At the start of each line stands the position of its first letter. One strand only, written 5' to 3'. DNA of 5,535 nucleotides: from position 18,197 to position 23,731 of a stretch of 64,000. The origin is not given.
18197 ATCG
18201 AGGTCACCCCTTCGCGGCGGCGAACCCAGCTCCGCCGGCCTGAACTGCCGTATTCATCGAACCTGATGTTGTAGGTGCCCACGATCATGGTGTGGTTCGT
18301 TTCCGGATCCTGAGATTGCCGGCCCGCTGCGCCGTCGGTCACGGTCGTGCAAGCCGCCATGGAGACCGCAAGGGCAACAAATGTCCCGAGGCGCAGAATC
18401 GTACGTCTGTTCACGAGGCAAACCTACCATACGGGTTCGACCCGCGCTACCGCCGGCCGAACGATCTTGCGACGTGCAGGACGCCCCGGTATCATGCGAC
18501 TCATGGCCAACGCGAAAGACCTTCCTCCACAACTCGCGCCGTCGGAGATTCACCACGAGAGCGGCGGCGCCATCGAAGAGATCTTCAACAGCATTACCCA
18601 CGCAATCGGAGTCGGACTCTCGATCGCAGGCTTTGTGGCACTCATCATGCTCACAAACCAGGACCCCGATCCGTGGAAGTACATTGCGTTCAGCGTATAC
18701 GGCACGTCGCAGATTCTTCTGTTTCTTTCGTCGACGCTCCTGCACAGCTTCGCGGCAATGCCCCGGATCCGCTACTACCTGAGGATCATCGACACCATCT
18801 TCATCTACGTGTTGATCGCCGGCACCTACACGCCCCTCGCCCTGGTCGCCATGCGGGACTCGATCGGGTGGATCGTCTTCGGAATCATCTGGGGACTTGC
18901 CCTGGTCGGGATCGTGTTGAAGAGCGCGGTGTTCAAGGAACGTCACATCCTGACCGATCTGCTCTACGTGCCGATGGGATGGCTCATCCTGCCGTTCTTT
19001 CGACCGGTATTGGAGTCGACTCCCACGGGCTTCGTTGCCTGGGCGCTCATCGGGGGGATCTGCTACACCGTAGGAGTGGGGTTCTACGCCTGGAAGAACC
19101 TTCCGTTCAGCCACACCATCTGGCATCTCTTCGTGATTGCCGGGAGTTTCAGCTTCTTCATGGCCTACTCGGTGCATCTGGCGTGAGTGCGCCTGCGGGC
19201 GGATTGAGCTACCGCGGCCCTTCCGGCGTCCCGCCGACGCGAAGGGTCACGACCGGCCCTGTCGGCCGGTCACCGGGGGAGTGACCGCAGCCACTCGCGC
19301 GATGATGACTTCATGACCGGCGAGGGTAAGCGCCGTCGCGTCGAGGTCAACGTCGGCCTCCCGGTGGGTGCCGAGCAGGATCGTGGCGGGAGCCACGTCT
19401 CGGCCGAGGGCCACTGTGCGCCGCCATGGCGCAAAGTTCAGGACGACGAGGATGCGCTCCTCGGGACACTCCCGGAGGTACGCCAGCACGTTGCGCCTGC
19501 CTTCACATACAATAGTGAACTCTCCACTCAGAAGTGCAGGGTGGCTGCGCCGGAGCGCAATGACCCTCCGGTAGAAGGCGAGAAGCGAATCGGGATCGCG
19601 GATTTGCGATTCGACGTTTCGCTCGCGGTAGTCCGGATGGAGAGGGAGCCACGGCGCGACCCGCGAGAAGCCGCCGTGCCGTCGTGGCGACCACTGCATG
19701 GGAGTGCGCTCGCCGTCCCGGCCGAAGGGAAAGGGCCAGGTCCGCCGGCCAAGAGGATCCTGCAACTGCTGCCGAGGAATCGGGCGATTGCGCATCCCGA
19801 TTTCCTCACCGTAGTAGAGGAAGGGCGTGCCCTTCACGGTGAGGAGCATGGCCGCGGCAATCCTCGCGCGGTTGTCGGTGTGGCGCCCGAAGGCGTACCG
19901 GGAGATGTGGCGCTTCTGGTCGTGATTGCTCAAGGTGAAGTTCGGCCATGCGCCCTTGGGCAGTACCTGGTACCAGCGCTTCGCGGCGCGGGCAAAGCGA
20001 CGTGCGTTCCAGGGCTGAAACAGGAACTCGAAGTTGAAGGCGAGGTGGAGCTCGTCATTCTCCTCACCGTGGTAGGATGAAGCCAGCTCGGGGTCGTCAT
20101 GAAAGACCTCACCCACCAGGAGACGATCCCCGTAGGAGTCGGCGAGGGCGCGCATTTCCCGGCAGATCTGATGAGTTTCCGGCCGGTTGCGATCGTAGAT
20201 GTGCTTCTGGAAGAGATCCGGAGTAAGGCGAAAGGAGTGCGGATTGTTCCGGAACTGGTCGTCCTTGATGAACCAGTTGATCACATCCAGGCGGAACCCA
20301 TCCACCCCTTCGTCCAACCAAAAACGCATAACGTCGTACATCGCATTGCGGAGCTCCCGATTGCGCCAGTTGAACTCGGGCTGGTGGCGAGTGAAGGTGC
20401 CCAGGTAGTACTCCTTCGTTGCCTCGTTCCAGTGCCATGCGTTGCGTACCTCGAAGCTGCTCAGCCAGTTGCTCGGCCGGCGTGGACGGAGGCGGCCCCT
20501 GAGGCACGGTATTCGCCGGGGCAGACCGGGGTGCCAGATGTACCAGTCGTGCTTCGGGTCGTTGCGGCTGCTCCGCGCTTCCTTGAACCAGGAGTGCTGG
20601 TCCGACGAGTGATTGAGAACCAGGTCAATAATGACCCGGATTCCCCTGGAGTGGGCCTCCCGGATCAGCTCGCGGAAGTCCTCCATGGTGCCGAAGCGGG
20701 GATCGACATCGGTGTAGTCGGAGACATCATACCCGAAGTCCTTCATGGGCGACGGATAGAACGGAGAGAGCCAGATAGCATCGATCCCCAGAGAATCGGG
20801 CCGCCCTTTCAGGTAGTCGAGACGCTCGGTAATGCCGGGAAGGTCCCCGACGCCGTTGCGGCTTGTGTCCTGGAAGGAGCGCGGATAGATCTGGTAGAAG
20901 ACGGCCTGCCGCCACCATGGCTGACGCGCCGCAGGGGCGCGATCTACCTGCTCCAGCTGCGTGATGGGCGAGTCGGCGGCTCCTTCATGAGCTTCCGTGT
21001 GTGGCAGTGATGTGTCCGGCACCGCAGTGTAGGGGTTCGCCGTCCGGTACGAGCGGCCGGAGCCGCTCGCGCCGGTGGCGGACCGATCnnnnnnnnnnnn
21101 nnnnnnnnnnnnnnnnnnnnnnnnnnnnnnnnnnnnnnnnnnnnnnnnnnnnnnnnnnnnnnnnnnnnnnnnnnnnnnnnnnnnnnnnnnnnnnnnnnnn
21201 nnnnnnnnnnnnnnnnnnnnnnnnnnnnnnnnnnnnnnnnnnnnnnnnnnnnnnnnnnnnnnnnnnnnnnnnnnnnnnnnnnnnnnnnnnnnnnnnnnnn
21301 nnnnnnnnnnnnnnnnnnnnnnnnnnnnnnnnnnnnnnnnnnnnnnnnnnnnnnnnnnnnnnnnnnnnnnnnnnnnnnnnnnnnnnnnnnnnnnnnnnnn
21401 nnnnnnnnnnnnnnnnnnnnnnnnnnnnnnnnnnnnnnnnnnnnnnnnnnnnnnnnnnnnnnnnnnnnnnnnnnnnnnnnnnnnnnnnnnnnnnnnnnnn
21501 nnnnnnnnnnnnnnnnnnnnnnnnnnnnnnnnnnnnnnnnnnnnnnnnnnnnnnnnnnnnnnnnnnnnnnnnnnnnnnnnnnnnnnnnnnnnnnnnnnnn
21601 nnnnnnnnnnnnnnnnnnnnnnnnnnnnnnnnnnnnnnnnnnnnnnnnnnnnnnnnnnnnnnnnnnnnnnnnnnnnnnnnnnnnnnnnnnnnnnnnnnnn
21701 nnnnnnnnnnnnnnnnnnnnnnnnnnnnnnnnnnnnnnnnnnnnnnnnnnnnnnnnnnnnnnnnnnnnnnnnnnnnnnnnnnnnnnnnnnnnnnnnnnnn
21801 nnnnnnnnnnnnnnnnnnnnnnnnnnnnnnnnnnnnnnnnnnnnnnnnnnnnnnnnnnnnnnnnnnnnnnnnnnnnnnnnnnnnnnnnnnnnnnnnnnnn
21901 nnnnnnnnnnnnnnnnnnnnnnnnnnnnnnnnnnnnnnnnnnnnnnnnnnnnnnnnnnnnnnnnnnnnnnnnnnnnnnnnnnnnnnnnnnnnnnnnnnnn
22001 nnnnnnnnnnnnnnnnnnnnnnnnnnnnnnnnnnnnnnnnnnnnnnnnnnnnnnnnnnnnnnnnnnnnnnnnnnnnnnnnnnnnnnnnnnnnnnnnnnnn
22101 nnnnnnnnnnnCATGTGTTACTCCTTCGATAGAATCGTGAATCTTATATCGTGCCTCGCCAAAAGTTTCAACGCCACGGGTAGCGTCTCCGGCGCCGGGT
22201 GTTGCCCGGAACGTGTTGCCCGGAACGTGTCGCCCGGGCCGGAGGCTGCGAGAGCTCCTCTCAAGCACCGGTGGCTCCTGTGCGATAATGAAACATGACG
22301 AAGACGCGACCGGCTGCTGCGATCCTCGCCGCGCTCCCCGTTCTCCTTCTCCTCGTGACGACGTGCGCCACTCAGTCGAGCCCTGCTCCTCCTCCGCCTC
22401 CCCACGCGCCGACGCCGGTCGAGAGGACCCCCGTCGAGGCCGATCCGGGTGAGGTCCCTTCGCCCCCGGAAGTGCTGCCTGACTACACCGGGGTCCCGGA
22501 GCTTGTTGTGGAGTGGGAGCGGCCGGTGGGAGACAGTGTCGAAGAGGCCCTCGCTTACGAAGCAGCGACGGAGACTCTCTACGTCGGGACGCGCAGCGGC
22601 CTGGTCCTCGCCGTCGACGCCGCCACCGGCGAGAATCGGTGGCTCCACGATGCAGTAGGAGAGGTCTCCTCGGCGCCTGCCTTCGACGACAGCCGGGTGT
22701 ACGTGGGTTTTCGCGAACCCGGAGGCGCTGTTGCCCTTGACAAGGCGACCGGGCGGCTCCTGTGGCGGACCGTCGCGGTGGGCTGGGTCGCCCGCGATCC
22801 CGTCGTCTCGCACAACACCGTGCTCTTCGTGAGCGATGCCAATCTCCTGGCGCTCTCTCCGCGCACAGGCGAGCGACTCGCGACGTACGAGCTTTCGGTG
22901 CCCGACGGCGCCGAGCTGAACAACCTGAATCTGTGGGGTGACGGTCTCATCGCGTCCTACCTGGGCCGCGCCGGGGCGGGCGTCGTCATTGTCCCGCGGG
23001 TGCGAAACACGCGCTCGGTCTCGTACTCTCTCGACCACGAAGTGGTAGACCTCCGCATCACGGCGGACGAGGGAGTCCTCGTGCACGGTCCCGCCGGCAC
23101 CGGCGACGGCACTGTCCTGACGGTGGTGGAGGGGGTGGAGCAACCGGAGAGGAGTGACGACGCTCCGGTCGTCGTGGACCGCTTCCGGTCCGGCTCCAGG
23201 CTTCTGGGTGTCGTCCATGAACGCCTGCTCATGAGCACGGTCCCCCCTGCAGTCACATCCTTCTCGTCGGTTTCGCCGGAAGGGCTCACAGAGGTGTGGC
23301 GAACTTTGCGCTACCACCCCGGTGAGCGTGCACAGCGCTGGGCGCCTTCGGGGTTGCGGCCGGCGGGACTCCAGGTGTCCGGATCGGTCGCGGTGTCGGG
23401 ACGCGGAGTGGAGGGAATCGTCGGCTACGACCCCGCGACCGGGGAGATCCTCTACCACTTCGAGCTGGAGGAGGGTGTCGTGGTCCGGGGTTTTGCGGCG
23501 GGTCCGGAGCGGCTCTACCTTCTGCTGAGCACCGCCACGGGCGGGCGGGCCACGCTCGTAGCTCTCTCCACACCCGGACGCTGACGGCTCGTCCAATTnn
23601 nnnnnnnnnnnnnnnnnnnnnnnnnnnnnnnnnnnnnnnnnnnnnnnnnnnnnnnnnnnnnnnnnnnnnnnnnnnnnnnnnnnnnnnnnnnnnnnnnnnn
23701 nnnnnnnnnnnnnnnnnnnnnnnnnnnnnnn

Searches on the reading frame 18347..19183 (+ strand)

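Call 36: search_protein_families(library=pfam, proteins=[window:18347-19183:+], max_evalue=0.0001)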
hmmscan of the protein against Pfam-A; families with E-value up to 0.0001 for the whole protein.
window:18347-19183:+ (279 aa): 1 family
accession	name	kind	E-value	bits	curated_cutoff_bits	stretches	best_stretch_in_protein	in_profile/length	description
PF03006.26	HlyIII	-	1.4e-36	126.7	26.2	1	77-270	5-223/224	Haemolysin-III related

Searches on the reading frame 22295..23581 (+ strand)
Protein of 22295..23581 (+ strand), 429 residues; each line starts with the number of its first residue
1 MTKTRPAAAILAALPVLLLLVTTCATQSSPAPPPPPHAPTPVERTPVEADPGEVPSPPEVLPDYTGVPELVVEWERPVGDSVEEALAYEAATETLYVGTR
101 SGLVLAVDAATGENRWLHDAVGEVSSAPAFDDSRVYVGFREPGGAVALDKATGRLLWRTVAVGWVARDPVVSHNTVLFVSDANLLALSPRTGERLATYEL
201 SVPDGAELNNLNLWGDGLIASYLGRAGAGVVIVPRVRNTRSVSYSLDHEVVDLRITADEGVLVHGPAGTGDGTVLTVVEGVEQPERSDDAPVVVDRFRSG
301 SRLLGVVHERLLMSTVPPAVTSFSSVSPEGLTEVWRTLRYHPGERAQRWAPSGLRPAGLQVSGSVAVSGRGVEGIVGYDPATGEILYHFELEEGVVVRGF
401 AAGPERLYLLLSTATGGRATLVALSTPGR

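Call 36: search_protein_families(library=pfam, proteins=[window:22295-23581:+], max_evalue=0.0001)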
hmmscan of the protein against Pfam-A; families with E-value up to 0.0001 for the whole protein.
window:22295-23581:+ (429 aa): 3 families
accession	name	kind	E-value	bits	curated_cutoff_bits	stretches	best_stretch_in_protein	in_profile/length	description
PF13360.13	PQQ_2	-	4e-20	72.9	27.6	1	93-203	34-149/233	Outer membrane protein assembly factor BamB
PF13570.13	Beta-prop_ACSF4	-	7.5e-12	45.7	133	1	73-203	42-176/329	Beta-alanine-activating enzyme, beta-propeller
PF01011.28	PQQ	-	5.4e-06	25.8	26.7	0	91-196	56-138/595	Glucose/ethanol/alcohol dehydrogenase, beta-propeller domain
